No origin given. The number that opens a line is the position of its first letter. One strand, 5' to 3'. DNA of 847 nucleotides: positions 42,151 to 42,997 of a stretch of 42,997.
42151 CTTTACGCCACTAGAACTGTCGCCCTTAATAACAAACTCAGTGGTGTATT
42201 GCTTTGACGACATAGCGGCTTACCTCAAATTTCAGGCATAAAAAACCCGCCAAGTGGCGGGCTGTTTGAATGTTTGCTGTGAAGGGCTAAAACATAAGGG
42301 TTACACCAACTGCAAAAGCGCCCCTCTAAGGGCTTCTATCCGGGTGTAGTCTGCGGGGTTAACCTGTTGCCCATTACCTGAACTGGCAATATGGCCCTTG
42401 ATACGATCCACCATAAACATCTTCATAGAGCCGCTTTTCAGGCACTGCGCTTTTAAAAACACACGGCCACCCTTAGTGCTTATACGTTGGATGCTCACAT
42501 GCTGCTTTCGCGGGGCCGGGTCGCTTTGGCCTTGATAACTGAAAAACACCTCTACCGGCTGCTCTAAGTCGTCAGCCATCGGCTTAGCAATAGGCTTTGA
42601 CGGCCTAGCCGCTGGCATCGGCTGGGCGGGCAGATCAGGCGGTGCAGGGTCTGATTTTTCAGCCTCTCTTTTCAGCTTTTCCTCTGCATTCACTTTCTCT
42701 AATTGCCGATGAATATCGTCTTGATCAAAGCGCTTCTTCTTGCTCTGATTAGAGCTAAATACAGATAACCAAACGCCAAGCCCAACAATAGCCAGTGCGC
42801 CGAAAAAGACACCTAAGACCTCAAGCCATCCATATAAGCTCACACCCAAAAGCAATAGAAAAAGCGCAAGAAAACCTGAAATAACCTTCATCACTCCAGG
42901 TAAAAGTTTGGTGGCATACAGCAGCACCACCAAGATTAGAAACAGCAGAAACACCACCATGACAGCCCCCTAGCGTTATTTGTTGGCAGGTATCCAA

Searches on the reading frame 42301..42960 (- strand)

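Call 29: search_protein_families(library=pfam, proteins=[window:42301-42960:-], max_evalue=0.01)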
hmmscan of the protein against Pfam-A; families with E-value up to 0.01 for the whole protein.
window:42301-42960:- (219 aa): 1 family
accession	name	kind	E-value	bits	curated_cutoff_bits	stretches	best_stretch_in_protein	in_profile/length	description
PF13280.12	WYL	-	8.7e-05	22.9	21.8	1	138-188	16-66/70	WYL domain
